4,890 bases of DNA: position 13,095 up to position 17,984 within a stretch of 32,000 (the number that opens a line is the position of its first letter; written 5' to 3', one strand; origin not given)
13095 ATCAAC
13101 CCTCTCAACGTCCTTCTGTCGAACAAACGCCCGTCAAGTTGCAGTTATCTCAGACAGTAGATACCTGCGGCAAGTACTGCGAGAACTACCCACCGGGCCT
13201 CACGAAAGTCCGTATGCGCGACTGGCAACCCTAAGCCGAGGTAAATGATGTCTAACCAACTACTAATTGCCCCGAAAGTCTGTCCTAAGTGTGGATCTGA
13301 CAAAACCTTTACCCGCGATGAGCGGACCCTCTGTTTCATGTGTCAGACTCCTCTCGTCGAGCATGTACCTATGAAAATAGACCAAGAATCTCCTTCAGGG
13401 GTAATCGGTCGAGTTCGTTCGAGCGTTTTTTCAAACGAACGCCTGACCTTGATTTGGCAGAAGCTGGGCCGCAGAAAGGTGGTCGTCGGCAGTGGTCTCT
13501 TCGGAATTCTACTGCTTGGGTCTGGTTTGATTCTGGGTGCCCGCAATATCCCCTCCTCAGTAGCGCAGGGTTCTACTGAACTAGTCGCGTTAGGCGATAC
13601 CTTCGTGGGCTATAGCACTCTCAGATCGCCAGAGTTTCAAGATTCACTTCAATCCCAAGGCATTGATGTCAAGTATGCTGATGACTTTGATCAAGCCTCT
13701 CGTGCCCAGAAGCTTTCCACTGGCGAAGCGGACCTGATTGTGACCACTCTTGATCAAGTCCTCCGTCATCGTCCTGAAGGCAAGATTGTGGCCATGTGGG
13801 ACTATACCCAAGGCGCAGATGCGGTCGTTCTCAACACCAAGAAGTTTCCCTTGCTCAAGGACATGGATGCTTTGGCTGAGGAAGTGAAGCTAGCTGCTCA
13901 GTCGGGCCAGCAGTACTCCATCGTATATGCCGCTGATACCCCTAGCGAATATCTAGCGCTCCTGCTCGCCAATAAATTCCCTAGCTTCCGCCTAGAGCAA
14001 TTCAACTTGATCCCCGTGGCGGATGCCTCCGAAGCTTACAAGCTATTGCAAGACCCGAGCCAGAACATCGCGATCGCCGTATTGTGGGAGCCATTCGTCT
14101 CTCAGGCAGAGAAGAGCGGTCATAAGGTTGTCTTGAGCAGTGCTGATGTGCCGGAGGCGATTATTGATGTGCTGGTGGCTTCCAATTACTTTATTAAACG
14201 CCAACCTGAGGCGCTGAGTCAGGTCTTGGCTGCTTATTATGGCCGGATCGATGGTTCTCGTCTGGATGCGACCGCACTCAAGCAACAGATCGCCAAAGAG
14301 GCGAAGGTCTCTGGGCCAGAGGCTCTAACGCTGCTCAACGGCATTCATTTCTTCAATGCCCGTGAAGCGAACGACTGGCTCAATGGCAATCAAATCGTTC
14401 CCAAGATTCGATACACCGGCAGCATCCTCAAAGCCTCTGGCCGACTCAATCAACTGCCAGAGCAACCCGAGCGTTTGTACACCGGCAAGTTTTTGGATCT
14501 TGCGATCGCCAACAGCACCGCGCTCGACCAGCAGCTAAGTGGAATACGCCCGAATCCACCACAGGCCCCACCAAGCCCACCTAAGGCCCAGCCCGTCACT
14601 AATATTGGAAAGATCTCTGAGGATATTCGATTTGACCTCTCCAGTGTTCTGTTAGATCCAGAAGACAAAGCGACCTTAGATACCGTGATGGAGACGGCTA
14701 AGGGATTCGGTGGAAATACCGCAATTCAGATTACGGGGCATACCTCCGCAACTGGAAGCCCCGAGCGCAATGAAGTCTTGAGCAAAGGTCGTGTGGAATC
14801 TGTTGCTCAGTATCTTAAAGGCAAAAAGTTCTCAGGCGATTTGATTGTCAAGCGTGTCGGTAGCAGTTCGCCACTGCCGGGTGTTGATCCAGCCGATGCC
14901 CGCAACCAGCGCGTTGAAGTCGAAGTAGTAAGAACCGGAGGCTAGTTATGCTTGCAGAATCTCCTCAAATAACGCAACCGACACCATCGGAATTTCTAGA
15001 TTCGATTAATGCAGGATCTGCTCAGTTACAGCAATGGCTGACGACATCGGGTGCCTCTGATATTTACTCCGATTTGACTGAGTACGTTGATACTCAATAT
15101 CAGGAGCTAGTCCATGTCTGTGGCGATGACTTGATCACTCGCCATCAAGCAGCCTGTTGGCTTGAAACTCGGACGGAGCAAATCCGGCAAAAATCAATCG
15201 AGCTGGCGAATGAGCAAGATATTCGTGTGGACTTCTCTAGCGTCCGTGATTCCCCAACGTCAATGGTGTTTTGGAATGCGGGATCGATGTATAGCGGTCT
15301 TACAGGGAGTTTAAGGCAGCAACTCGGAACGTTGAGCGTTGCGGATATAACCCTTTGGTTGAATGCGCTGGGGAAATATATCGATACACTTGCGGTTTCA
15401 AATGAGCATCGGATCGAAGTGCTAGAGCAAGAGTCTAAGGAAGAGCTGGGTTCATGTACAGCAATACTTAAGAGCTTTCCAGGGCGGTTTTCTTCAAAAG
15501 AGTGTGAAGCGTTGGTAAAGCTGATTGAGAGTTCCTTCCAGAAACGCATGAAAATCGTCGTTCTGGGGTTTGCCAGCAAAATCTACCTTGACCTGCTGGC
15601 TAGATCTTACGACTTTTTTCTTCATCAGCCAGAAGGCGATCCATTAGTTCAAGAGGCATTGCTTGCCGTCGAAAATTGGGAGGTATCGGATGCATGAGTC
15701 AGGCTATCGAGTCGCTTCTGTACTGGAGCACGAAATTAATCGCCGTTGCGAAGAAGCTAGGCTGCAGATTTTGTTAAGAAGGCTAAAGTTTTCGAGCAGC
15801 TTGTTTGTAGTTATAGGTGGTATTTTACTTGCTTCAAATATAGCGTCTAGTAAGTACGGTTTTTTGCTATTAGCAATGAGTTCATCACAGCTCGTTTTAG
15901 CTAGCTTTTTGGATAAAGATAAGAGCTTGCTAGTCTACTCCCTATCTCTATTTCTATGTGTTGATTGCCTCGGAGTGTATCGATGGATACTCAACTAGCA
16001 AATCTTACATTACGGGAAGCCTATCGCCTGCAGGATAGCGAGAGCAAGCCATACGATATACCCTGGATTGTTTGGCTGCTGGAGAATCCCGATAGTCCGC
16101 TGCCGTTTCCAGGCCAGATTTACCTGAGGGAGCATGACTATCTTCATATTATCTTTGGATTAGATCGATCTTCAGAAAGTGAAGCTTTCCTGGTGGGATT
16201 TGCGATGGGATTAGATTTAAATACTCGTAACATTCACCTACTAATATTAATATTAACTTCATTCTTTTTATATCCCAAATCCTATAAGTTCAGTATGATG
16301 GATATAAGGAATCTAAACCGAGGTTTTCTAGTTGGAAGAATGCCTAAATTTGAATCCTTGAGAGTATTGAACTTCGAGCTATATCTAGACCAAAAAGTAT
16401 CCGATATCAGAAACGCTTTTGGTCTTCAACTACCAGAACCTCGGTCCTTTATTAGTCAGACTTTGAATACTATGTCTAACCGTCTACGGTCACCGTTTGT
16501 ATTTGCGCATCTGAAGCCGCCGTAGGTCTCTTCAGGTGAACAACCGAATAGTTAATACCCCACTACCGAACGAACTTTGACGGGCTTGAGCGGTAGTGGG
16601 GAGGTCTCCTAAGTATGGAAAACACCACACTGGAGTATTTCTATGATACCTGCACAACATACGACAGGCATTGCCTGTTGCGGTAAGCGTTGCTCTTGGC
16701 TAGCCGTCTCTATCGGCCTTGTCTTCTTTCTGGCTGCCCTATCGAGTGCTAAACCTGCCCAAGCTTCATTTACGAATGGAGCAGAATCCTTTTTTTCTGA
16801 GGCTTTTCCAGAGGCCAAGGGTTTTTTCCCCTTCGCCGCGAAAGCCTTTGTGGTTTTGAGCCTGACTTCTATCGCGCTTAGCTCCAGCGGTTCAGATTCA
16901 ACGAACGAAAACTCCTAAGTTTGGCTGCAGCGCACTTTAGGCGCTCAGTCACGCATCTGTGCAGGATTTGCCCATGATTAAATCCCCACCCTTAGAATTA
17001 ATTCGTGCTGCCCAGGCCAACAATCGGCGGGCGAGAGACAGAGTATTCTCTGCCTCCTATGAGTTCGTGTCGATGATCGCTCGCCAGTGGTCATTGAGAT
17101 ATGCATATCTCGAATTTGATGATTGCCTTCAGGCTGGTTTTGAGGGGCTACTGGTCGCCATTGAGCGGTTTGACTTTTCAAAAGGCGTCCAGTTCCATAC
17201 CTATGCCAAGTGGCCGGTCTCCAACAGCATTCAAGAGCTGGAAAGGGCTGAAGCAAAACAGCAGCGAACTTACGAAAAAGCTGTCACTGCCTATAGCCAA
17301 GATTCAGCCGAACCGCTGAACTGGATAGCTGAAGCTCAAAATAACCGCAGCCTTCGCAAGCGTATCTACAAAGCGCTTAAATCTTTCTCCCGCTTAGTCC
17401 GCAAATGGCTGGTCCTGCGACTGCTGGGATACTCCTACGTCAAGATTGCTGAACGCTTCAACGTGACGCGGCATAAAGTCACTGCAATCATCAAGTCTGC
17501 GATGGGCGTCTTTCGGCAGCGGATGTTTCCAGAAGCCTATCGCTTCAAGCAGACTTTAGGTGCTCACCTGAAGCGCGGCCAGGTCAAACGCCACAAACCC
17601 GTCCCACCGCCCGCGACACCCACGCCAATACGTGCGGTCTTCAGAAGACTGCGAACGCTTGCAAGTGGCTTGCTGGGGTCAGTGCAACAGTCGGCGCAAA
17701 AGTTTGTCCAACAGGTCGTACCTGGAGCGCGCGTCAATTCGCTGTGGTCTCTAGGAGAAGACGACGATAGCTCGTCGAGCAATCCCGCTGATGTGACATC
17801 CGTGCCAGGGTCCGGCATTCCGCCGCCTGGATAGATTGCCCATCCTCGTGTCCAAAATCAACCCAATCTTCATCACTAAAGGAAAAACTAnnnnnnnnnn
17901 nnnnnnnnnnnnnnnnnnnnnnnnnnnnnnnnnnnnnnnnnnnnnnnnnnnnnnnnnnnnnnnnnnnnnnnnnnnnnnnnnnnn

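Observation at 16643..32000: Type IV secretion / conjugation-like module, probably the cyanobacterial MPF-C class, built mostly of unrecognisable proteins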

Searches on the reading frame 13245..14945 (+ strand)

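Call 5: search_protein_families(library=pfam, max_evalue=0.1, proteins=[window:13245-14945:+])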
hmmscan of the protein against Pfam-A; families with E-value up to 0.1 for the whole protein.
window:13245-14945:+ (566 aa): 3 families
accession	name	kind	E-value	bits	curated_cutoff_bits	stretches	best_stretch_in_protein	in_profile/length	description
PF00691.25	OmpA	-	7.5e-11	42.7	27.2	1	463-551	2-92/98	OmpA family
PF09084.16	NMT1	-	0.0023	18.3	20.5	1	136-331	17-202/216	NMT1/THI5 like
PF08271.17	Zn_Ribbon_TF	-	0.081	12.9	29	0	12-33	2-22/43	TFIIB zinc-binding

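Call 59: search_protein_families(library=ncbifam, max_evalue=0.1, proteins=[window:13245-14945:+])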
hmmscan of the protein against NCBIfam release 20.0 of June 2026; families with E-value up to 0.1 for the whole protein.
window:13245-14945:+ (566 aa): 20 families
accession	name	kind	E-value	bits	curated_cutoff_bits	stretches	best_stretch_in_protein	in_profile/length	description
NF053611.1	YiaD_Gzip_OmpA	equivalog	1.6e-13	50.9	175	1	457-560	100-205/206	YiaD family glycine zipper/OmpA-like lipoprotein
NF053612.1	anchor_PA1041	equivalog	6.1e-13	49.3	250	1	427-561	99-235/236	PA1041 family peptidoglycan-binding anchor lipoprotein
NF045787.1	OmpABordt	equivalog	5.8e-11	42.4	200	1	448-564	77-192/194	outer membrane protein OmpA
NF007804.1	PRK10510.1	equivalog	9.2e-08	31.7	307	1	457-560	110-215/219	OmpA family lipoprotein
NF008071.1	PRK10808.1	equivalog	1.8e-07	30.8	277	1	441-552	213-326/358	porin OmpA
TIGR03427.1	ABC_peri_uca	equivalog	8e-07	28.5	333.9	1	184-387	83-271/328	putative urea ABC transporter substrate-binding protein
NF053585.1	OMP_LP_YfiB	equivalog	1.9e-06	27.9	128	1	457-559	54-158/163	outer membrane lipoprotein YfiB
NF047653.1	OMPLoa22Lepto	equivalog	1.9e-06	27.6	300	1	489-563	101-182/183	OmpA family outer membrane lipoprotein Loa22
TIGR01728.1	SsuA_fam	subfamily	2.7e-06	26.8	163.5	1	278-359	154-237/290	aliphatic sulfonate ABC transporter substrate-binding protein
TIGR01729.1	taurine_ABC_bnd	equivalog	4.2e-05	23.1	304.25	1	274-404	147-286/300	taurine ABC transporter substrate-binding protein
TIGR02802.1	Pal_lipo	equivalog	5.5e-05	23.2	125.35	1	461-543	2-84/104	peptidoglycan-associated lipoprotein Pal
NF045788.1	Omp38Acinit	equivalog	0.00012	21.2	500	1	435-524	215-305/354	outer membrane protein Omp38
TIGR03789.1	pdsO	hypoth_equivalog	0.00017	21.3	152.2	1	458-532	138-211/243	sortase-associated OmpA-like protein PdsO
NF052230.1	T9SS_PorE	exception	0.00035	18.9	600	1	459-529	515-584/648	PorE family type IX secretion system protein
NF038223.1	IcmN_DotK_IVB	equivalog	0.00044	20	250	1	478-560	74-158/164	type IVB secretion system protein IcmN/DotK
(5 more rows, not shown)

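Call 95: search_protein_families(library=padloc, max_evalue=0.001, proteins=[window:13245-14945:+])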
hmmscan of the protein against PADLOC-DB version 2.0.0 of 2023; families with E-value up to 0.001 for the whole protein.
window:13245-14945:+ (566 aa): 1 family
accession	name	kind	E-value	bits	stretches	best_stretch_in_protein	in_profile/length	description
PDLC00609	ZorB1|ZorB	-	0.00014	19.5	1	492-529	134-171/232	MotB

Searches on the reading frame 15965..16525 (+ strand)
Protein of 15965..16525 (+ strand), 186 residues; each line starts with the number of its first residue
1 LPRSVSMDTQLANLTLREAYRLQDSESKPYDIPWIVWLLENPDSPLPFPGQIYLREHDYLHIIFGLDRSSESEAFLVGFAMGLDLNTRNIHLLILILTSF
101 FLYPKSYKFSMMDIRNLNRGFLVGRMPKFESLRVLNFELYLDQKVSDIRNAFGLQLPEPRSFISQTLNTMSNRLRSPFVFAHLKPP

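Call 5: search_protein_families(library=pfam, max_evalue=0.1, proteins=[window:15965-16525:+])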
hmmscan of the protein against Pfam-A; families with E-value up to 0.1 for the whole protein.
window:15965-16525:+ (186 aa): 1 family
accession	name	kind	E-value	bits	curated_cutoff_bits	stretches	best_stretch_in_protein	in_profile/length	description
PF05019.18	Coq4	-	0.058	13.1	22.9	1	55-156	124-219/221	Coenzyme Q (ubiquinone) biosynthesis protein Coq4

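Call 59: search_protein_families(library=ncbifam, max_evalue=0.1, proteins=[window:15965-16525:+])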
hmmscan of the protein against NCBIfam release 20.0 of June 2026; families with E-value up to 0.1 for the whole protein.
window:15965-16525:+ (186 aa): 0 families

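Call 95: search_protein_families(library=padloc, max_evalue=0.001, proteins=[window:15965-16525:+])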
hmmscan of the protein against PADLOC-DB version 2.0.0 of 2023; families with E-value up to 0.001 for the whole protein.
window:15965-16525:+ (186 aa): 0 families

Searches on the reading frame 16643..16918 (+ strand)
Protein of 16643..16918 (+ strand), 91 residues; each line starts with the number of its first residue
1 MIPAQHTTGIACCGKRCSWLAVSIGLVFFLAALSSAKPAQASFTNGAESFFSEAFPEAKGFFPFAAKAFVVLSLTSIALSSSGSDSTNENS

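Call 4: search_protein_families(library=pfam, max_evalue=0.1, proteins=[window:16643-16918:+])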
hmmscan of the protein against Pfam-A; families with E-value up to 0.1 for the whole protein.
window:16643-16918:+ (91 aa): 0 families

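Call 6: search_protein_families(library=ncbifam, max_evalue=0.1, proteins=[window:16643-16918:+])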
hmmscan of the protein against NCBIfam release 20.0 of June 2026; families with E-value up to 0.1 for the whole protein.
window:16643-16918:+ (91 aa): 0 families

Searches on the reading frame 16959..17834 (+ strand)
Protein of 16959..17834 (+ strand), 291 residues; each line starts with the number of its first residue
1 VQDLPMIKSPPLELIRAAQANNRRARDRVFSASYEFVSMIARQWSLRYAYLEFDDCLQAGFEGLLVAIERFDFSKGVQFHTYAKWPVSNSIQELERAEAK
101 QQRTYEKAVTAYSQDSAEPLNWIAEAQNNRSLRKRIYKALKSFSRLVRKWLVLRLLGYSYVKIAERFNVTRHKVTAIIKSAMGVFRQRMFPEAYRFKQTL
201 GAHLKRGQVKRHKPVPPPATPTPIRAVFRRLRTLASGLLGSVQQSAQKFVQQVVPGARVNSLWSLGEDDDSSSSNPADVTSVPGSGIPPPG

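Call 4: search_protein_families(library=pfam, max_evalue=0.1, proteins=[window:16959-17834:+])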
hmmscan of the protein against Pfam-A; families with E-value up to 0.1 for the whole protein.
window:16959-17834:+ (291 aa): 4 families
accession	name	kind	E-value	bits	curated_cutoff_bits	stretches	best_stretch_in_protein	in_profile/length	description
PF04542.20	Sigma70_r2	-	2.8e-08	33.9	24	1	37-94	9-64/71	Sigma-70 region 2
PF13384.12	HTH_23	-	0.0075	16.5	24.6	1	149-179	7-39/50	Homeodomain-like domain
PF08281.18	Sigma70_r4_2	-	0.0089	16.1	25.7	1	134-174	2-43/54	Sigma-70, region 4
PF04545.22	Sigma70_r4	-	0.049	13.6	24.1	1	157-183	20-46/50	Sigma-70, region 4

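Call 59: search_protein_families(library=ncbifam, max_evalue=0.1, proteins=[window:16959-17834:+])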
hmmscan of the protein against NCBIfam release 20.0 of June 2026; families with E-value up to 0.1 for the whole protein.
window:16959-17834:+ (291 aa): 60 families (the best 25 are shown)
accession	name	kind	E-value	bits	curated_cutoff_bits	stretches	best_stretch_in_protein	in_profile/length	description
TIGR02937.1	sigma70-ECF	superfamily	1.5e-18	67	42.9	1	25-188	2-164/165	sigma-70 family RNA polymerase sigma factor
NF041931.2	MzaA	equivalog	5.6e-14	51.9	800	1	16-104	467-550/726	MZA anti-phage system associated sigma-70 family RNA polymerase sigma factor MzaA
TIGR02997.1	Sig70-cyanoRpoD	subfamily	1.7e-13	50.5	384.5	1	19-104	69-149/298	RNA polymerase sigma factor, RpoD/SigA family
NF005643.0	PRK07406.1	equivalog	1.1e-12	47.7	500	1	16-112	152-243/397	RNA polymerase sigma factor RpoD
TIGR02393.1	RpoD_Cterm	equivalog_domain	1.3e-11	44.6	354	1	25-104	1-75/238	RNA polymerase sigma factor RpoD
NF006666.0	PRK09210.1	equivalog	1.9e-11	43.9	572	1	13-106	121-209/370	RNA polymerase sigma factor RpoD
NF004615.0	PRK05949.1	subfamily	2.9e-11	42.9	530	1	20-109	87-171/327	RNA polymerase sigma factor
NF004561.0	PRK05901.1-3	equivalog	5.8e-11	42.2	582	1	18-105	293-375/537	RNA polymerase sigma factor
NF005920.0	PRK07921.1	subfamily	8.9e-11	41.4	464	1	20-107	86-168/328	RNA polymerase sigma factor SigB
TIGR02394.1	rpoS_proteo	equivalog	2.4e-10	40.4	378.7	1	14-105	36-122/285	RNA polymerase sigma factor RpoS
NF004560.0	PRK05901.1-1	equivalog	3.4e-10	39.6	711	1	20-105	274-354/516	RNA polymerase sigma factor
NF004566.0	PRK05901.2-4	equivalog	3.8e-10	39.5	531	1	24-105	192-268/448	RNA polymerase sigma factor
NF004207.0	PRK05657.1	equivalog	9.6e-10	38.3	394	1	14-105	79-165/329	RNA polymerase sigma factor RpoS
TIGR02392.1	rpoH_proteo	equivalog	1.2e-09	38.2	323.1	2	18-93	29-102/270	RNA polymerase sigma factor RpoH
NF005143.0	PRK06596.1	subfamily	1.4e-09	37.8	241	2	19-93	43-115/285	RNA polymerase factor sigma-32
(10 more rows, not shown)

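Call 84: search_dna_similar(query=window:16959-17834:+, collection=plasmids, mode=protein, max_rows=25, max_evalue=0.001)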
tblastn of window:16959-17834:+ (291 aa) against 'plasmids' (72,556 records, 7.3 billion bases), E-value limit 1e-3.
Records with a match: 76; places in all: 81; records where one place covers at least 80% of the query: 0.
Best place of each record, by identity: <60% 76.
By first word of the organism name: Bacillus 36; Nostoc 8; Acaryochloris 6; Subdoligranulum 2; Listeria 2; Paenibacillus 2; Arthrobacter 2; Roseomonas 2; Pontibacillus 1; Fischerella 1; and 14 more.
By predicted mobility (MOB-suite, as given by PLSDB): non-mobilizable 68; conjugative 6; mobilizable 2.
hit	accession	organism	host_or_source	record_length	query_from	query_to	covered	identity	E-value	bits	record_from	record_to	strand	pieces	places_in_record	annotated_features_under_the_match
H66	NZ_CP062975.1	Pontibacillus sp. ALD_SL1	mangrove mud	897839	28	182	53%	31.0%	3e-5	53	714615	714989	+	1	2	rpoD: RNA polymerase sigma factor RpoD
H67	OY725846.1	Subdoligranulum variabile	-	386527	51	174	43%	33.8%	5e-5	52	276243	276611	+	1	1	none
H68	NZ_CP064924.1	Acaryochloris marina S15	cell culture,surface of Pikea pinnata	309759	28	131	36%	37.5%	6e-6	55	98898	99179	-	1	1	RNA polymerase sigma factor, RpoD/SigA family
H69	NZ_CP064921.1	Acaryochloris marina S15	cell culture,surface of Pikea pinnata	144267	28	131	36%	37.5%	2e-5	53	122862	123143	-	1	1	RNA polymerase sigma factor, RpoD/SigA family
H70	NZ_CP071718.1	Acaryochloris sp. 'Moss Beach'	culture,intertidal zone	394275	28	131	36%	37.5%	2e-5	53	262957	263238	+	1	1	RNA polymerase sigma factor, RpoD/SigA family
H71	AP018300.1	Fischerella sp. NIES-4106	-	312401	28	127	34%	35.0%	4e-4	49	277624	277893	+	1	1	group 2 sigma 70-type sigma factor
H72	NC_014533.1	Gloeothece verrucosa PCC 7822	fresh water in rice field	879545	27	104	27%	43.6%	3e-4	50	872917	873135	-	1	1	sigma-70 family RNA polymerase sigma factor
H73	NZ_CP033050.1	Virgibacillus halodenitrificans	cell culture,Red Sea lagoons-Mangrove ...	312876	29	123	33%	33.7%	3e-5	53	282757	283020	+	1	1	sigma-70 family RNA polymerase sigma factor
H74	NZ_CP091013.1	Burkholderia cenocepacia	-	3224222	28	131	36%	29.8%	9e-4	48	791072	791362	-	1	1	none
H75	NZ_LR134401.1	Listeria monocytogenes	Homo sapiens,Vein blood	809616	28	104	26%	40.3%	4e-5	52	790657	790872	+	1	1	rpoD: RNA polymerase sigma factor RpoD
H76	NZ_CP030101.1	Listeria monocytogenes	Environment,water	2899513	28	104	26%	40.3%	4e-5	52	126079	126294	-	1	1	none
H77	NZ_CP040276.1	Nostoc sp. C052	Blasia pusilla,pure culture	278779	28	104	26%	40.3%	1e-4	51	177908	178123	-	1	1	RpoD/SigA family RNA polymerase sigma factor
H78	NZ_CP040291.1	Nostoc sp. C057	Phaeoceros,pure culture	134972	28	104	26%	40.3%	1e-4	51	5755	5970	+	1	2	RpoD/SigA family RNA polymerase sigma factor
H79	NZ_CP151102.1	Nostoc sp. UHCC 0302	isolated culture,lake sediment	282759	28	104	26%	40.3%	1e-4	51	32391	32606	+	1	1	RpoD/SigA family RNA polymerase sigma factor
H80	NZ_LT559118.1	Nonomuraea gerenzanensis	-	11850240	27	104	27%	38.5%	2e-5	54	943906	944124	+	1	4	none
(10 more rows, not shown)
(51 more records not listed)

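Call 95: search_protein_families(library=padloc, max_evalue=0.001, proteins=[window:16959-17834:+])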
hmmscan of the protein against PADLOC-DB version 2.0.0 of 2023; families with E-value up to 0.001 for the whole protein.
window:16959-17834:+ (291 aa): 1 family
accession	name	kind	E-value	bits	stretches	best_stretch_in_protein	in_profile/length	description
PDLC02203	MzaA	-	9.8e-09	32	1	23-112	428-512/683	-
